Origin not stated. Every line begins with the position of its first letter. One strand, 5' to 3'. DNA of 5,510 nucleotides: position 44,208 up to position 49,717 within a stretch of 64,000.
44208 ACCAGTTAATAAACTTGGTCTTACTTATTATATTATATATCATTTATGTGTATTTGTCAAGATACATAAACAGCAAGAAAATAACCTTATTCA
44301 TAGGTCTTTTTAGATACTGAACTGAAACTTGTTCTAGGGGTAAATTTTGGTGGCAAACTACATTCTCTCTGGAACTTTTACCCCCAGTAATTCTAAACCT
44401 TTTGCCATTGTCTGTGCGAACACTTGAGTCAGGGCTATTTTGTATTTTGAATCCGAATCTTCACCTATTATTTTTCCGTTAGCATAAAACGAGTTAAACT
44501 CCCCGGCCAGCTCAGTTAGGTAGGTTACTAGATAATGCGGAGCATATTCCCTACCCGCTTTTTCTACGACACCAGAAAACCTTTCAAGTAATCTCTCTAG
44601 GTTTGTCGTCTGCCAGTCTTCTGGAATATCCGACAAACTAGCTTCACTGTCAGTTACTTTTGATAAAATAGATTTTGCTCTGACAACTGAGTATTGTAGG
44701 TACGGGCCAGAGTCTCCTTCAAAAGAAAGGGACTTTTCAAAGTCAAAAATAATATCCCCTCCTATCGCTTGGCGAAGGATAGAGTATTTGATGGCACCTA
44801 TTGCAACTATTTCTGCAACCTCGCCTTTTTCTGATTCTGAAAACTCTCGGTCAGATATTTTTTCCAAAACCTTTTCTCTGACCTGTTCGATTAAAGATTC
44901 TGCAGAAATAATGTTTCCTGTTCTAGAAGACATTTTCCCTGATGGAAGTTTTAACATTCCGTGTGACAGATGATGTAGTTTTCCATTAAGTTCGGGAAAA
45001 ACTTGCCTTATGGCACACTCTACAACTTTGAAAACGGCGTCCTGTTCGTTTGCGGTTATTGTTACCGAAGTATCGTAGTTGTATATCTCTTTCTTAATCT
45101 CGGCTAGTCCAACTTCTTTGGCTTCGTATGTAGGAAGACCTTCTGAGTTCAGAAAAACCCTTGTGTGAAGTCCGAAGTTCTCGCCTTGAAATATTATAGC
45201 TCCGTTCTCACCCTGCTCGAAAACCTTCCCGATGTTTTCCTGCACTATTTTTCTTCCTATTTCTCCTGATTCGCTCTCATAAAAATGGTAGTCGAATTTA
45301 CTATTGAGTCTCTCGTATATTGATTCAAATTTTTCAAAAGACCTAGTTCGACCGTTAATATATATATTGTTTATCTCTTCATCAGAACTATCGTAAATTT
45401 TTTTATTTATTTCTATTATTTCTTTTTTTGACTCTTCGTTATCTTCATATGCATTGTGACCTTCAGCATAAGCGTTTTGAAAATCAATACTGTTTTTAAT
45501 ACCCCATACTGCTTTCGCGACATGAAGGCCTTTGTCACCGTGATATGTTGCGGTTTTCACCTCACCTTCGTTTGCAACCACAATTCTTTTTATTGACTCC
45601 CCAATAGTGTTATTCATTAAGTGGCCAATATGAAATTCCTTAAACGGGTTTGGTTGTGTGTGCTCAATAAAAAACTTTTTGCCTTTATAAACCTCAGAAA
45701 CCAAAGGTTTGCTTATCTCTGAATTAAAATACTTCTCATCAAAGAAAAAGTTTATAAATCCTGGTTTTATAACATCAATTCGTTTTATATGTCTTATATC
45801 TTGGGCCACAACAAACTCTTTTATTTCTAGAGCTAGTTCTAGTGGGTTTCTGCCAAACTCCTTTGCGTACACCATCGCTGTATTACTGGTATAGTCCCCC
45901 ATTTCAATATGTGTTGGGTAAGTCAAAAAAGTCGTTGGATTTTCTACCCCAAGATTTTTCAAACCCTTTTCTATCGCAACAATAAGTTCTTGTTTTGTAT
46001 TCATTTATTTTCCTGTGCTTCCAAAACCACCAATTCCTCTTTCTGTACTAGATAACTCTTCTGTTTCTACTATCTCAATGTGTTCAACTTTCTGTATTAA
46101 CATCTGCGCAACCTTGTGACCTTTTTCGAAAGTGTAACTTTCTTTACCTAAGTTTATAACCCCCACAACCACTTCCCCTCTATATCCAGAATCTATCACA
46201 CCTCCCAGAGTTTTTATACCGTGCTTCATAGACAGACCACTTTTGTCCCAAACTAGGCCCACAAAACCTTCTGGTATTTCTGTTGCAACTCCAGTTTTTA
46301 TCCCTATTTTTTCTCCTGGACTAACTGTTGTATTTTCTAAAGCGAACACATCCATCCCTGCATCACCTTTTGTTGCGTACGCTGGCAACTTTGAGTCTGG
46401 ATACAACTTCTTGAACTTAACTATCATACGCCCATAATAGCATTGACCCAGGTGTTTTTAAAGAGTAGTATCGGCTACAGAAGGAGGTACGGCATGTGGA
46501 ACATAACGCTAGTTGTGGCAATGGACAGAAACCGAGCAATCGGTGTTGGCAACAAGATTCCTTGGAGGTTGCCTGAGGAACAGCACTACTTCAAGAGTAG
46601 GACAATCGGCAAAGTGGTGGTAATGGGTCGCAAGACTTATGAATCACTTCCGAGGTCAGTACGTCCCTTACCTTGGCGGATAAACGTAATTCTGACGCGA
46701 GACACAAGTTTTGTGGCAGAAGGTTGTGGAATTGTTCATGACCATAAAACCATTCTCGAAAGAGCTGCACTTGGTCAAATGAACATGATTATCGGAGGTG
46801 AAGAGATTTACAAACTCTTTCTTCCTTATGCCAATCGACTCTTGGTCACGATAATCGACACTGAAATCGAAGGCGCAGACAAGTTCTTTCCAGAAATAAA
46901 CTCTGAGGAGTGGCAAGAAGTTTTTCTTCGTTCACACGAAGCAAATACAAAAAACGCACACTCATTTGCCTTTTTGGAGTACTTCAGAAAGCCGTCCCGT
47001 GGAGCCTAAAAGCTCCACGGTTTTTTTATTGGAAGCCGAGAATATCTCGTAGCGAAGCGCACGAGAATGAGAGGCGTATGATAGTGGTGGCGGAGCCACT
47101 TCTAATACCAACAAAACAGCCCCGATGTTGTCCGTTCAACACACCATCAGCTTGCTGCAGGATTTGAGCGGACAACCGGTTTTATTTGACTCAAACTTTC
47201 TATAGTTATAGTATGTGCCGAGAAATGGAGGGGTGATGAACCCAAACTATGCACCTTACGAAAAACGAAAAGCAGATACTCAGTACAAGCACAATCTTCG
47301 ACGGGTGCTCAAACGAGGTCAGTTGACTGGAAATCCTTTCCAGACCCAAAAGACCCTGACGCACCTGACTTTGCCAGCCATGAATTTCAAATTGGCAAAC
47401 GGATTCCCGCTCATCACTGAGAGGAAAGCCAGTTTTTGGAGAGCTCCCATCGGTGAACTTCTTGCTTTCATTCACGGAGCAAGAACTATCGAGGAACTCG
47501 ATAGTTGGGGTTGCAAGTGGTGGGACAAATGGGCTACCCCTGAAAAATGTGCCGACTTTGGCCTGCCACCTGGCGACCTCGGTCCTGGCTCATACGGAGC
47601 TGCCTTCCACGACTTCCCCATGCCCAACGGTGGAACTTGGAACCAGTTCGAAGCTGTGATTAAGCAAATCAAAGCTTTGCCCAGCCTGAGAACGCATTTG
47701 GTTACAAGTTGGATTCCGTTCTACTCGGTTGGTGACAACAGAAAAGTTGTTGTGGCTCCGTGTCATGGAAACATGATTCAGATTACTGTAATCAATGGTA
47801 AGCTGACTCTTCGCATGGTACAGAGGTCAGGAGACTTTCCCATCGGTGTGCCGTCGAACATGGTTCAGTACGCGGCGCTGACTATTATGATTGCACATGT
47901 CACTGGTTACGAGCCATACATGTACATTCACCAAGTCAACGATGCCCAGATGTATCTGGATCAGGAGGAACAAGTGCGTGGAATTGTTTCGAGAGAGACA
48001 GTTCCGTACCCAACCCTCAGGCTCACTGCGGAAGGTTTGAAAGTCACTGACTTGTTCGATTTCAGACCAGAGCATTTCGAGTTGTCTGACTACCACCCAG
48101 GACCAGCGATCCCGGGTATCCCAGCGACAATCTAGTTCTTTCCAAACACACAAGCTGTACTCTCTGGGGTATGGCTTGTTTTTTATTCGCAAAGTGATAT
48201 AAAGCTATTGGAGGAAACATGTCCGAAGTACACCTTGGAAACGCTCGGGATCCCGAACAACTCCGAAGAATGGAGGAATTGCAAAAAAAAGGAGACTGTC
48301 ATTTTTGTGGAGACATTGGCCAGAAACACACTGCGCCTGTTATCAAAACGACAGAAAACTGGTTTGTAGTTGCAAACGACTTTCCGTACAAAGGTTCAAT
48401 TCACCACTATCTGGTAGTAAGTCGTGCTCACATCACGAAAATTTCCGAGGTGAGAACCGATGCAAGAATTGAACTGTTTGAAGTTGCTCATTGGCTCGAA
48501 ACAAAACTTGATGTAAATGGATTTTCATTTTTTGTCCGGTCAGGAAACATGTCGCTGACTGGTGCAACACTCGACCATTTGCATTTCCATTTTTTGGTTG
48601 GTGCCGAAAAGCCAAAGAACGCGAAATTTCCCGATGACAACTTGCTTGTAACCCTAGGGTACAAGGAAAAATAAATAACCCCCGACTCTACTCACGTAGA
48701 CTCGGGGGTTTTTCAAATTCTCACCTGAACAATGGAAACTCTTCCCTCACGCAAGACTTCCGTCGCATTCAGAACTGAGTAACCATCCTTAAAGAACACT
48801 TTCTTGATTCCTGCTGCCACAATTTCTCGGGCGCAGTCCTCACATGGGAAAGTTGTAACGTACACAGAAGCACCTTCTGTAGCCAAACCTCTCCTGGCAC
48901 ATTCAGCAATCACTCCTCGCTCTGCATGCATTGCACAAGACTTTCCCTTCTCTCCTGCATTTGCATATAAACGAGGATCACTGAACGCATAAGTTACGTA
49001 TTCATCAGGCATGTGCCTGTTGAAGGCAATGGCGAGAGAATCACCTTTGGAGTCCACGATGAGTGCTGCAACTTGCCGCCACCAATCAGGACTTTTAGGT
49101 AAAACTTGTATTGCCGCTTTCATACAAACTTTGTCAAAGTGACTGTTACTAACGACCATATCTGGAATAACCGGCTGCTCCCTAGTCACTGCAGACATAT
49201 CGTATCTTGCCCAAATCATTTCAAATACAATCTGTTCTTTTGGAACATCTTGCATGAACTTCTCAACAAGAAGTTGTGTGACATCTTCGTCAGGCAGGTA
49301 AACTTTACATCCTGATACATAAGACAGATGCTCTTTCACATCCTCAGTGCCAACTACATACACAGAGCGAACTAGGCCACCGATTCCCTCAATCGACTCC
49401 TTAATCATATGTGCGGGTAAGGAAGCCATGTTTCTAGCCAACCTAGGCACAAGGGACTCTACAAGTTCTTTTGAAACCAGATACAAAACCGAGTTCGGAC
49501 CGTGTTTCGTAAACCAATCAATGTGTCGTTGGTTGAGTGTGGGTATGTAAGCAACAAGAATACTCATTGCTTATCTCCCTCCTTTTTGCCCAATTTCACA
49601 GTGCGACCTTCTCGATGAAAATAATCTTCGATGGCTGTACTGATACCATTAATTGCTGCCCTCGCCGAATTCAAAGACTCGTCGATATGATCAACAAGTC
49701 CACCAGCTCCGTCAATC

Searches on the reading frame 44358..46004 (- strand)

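Call 47: search_protein_families(library=pfam, proteins=[window:44358-46004:-])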
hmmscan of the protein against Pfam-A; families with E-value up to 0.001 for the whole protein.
window:44358-46004:- (548 aa): 3 families
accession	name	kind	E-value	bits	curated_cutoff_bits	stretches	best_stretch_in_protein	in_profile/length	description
PF05746.21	DALR_1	-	1.2e-24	87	22.3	1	436-548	1-117/117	DALR anticodon binding domain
PF00750.26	tRNA-synt_1d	-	1.3e-23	84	23.3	1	106-422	17-349/349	tRNA synthetases class I (R), catalytic domain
PF03485.21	Arg_tRNA_synt_N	-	6.7e-17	62.3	21.5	1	6-88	2-85/85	Arginyl tRNA synthetase N terminal domain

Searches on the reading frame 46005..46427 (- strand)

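Call 47: search_protein_families(library=pfam, proteins=[window:46005-46427:-])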
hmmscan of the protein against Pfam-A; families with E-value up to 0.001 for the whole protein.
window:46005-46427:- (140 aa): 2 families
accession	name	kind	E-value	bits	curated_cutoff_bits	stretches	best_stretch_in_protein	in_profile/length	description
PF00692.24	dUTPase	-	6.9e-31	107.1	22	1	13-139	4-129/129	dUTPase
PF22769.1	DCD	-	1.2e-05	25.9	27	1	35-113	73-152/153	dCTP deaminase-like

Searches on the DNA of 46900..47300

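Call 75: search_rna_families(source=window, start=46900, end=47300, threshold=evalue, max_evalue=1)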
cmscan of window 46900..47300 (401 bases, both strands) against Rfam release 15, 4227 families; matches with E-value up to 1: 2.
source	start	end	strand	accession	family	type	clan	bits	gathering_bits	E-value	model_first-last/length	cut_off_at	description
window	46915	47039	+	RF01085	TLS-PK4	Cis-reg;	-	22.7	80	0.0077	1-118/118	no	Pseudoknot of tRNA-like structure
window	46937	47027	+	RF00616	LhrC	Gene; sRNA;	CL00114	20.5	110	0.99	1-111/111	no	Listeria LhrC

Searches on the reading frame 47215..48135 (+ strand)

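Call 47: search_protein_families(library=pfam, proteins=[window:47215-48135:+])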
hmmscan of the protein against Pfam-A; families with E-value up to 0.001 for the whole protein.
window:47215-48135:+ (306 aa): 1 family
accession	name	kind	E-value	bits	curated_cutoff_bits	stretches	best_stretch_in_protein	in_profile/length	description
PF00303.24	Thymidylat_synt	-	3.4e-59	200.6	24.3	1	23-300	2-261/266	Thymidylate synthase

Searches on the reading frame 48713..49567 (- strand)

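Call 47: search_protein_families(library=pfam, proteins=[window:48713-49567:-])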
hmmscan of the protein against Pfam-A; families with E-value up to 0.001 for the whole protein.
window:48713-49567:- (284 aa): 3 families
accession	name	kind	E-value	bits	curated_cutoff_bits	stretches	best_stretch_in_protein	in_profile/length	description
PF00383.29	dCMP_cyt_deam_1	-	1.1e-14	54.6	25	1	145-259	4-100/102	Cytidine and deoxycytidylate deaminase zinc-binding region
PF14437.12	MafB19-deam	-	3.8e-08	33.8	27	1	163-262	22-102/142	MafB19-like deaminase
PF14439.12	Bd3614-deam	-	0.00014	22.2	38.5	0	207-257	50-82/113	Bd3614-like deaminase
